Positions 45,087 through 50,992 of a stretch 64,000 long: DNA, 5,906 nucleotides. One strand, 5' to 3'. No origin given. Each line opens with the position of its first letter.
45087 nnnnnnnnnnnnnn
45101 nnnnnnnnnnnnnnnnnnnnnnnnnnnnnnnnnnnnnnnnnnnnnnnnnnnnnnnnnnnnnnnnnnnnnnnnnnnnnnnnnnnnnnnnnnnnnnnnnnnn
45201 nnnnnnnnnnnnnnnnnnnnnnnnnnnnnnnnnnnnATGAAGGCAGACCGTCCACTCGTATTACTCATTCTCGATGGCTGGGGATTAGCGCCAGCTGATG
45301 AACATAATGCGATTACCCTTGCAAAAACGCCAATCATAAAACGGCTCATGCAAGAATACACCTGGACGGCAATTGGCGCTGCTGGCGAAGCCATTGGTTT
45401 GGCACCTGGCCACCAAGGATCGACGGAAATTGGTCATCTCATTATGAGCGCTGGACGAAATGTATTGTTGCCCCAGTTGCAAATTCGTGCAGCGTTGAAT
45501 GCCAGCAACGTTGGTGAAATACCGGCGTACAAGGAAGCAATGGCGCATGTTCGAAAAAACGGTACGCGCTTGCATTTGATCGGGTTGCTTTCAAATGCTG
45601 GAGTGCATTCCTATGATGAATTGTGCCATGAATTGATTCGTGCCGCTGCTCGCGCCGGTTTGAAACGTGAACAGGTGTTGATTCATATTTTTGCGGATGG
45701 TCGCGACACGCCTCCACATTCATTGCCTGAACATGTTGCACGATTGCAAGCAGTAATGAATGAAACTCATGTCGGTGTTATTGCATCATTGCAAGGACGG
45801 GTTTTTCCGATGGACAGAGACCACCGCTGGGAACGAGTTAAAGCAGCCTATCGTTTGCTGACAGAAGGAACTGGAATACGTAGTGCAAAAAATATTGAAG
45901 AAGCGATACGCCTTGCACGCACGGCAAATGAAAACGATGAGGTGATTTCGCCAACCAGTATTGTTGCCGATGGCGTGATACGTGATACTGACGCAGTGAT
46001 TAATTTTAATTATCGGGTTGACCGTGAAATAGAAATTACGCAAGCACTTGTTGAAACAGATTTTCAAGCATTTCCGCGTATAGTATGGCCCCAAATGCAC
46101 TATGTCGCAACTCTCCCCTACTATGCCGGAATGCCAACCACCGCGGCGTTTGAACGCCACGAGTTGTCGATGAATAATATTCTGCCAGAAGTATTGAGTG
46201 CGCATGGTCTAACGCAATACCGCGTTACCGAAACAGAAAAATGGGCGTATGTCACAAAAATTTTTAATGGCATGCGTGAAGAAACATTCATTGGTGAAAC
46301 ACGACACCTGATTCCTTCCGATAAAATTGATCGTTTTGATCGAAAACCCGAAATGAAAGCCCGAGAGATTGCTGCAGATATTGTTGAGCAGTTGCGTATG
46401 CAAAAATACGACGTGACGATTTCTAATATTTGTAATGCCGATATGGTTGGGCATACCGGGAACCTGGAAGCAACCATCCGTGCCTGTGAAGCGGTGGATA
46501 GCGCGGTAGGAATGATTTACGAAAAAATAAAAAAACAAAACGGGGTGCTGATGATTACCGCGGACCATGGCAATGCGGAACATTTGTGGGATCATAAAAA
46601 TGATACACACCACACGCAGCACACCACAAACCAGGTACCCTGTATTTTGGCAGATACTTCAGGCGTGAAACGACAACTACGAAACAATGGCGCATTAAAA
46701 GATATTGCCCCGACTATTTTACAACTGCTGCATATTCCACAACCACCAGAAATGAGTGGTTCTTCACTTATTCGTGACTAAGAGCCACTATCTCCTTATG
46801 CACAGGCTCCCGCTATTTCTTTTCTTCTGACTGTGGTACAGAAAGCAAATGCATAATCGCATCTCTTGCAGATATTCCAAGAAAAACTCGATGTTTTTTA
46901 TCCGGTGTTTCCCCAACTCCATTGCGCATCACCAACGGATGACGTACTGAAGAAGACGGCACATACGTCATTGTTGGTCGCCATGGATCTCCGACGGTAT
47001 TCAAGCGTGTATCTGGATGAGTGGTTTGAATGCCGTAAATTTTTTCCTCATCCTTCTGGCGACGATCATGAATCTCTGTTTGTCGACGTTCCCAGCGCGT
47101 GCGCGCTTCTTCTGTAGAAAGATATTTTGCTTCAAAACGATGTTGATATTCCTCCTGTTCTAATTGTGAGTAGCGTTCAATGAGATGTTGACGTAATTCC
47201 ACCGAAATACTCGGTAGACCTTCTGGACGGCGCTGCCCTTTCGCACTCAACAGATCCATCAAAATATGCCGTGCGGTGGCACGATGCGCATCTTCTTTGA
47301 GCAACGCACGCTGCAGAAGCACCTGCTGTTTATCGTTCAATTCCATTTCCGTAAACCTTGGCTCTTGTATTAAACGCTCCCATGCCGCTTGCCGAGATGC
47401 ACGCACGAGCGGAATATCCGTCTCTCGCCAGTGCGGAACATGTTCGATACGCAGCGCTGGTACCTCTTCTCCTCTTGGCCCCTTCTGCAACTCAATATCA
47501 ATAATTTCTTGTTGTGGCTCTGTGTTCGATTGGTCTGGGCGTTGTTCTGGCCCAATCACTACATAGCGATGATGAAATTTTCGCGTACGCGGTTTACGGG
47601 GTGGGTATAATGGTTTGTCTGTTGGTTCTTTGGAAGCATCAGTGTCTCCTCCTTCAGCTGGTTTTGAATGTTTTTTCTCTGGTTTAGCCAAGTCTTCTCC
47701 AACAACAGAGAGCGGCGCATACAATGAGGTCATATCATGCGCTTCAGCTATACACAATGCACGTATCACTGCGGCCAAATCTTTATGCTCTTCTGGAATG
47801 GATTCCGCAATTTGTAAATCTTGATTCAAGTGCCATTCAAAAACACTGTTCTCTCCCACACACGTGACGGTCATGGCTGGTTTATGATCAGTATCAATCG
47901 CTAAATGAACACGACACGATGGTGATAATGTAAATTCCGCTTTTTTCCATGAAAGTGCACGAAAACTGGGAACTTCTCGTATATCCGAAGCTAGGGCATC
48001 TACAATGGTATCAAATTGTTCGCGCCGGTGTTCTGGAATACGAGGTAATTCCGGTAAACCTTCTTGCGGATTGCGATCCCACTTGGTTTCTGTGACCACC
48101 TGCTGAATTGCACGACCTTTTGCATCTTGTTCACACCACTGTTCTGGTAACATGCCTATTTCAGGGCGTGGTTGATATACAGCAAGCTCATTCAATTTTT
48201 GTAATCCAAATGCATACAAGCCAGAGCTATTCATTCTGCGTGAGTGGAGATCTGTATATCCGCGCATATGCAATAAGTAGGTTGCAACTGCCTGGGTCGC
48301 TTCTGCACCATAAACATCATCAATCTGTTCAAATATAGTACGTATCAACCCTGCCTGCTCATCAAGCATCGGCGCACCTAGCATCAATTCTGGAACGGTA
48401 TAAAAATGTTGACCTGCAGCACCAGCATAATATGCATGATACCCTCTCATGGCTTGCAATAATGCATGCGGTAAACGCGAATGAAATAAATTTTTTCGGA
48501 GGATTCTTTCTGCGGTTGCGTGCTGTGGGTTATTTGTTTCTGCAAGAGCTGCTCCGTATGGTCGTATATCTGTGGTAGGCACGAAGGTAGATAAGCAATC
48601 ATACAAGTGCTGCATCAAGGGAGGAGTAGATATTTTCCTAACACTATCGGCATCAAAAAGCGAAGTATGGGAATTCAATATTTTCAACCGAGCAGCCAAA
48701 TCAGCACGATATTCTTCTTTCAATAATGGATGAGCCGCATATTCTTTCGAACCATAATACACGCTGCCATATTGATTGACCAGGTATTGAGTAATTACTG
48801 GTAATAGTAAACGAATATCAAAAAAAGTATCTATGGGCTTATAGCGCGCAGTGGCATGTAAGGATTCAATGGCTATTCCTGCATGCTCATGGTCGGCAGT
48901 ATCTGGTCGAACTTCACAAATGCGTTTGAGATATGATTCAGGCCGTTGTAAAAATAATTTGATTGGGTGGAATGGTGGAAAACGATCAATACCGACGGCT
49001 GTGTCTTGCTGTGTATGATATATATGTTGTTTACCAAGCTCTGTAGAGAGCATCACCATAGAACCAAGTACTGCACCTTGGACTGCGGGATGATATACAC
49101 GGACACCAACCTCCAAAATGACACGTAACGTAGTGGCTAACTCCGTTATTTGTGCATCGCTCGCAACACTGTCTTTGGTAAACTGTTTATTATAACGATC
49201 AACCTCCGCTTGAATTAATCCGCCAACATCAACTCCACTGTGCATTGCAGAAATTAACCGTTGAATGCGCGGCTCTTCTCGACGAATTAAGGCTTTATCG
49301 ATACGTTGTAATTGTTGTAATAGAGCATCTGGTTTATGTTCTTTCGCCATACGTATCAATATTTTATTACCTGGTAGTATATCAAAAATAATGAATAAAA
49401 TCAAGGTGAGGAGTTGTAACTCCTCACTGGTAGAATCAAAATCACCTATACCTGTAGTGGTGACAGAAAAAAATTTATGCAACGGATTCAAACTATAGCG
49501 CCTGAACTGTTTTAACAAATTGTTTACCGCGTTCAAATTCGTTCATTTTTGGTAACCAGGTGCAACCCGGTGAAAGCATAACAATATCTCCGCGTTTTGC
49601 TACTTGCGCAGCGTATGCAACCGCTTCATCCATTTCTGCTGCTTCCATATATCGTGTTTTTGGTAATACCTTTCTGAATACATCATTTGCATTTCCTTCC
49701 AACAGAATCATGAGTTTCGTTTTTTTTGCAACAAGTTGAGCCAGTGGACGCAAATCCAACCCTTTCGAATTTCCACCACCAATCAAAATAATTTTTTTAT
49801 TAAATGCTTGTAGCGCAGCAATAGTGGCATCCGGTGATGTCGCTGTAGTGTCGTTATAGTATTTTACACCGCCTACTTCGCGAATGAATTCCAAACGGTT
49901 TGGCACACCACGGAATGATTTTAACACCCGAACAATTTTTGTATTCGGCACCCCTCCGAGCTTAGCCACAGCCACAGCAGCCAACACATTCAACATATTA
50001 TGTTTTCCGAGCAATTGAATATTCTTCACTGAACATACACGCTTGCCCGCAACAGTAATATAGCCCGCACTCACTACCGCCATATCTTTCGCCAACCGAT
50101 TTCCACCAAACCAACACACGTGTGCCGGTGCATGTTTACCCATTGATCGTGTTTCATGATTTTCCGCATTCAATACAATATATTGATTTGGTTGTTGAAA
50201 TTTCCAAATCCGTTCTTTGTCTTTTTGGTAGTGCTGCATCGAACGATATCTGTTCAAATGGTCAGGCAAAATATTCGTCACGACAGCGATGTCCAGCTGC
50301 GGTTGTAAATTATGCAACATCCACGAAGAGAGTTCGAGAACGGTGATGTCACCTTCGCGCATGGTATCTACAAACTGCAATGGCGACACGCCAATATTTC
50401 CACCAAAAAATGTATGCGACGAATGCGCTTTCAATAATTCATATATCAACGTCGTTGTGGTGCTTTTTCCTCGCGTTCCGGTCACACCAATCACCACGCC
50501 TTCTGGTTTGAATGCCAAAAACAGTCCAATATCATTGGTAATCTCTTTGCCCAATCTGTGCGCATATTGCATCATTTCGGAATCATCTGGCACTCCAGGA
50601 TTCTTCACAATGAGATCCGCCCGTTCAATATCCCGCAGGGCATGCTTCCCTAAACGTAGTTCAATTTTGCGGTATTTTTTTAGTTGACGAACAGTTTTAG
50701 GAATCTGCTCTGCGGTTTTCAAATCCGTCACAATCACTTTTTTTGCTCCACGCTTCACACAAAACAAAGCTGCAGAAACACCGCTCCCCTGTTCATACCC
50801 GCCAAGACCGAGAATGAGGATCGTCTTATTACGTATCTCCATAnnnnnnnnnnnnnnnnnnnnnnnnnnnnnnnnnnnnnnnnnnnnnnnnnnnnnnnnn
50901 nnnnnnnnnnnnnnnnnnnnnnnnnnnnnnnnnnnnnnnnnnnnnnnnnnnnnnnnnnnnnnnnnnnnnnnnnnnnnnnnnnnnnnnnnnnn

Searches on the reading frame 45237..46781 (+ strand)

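Call 47: search_protein_families(library=pfam, proteins=[window:45237-46781:+], max_evalue=0.00001)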
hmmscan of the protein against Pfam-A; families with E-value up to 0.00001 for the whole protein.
window:45237-46781:+ (514 aa): 3 families
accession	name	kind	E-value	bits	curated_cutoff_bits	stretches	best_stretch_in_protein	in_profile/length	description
PF01676.23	Metalloenzyme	-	5.9e-70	236.1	24.3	1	6-500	2-250/252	Metalloenzyme superfamily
PF06415.18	iPGM_N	-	4.3e-59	200.1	27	1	84-295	2-215/217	BPG-independent PGAM N-terminus (iPGM_N)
PF00884.28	Sulfatase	-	2.8e-06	27.3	25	1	401-500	200-301/301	Sulfatase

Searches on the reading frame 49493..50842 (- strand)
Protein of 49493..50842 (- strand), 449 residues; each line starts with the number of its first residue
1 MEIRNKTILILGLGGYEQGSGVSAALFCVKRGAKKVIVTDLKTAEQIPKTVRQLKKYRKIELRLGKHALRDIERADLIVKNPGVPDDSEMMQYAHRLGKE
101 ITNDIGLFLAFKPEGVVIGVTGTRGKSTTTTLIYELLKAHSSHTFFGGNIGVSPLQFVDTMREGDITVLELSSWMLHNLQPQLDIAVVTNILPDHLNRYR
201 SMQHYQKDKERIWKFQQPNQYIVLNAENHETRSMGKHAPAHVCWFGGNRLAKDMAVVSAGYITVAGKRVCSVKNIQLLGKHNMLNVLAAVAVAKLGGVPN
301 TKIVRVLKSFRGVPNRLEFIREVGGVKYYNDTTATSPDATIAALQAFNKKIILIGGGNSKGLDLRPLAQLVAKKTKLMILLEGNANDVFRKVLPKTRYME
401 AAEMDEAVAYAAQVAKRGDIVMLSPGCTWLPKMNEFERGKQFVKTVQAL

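Call 47: search_protein_families(library=pfam, proteins=[window:49493-50842:-], max_evalue=0.00001)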
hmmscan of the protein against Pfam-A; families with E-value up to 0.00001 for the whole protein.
window:49493-50842:- (449 aa): 3 families
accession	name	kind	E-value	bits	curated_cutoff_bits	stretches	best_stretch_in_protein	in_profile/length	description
PF08245.18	Mur_ligase_M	-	1.3e-27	97.5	24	1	120-293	1-200/200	Mur ligase middle domain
PF02875.26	Mur_ligase_C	-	3.4e-15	57.4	28.4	1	315-425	1-125/127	Mur ligase, glutamate ligase domain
PF21799.2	MurD-like_N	-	2e-08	34.8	27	1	6-102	1-87/88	Mur ligase MurD-like, N-terminal domain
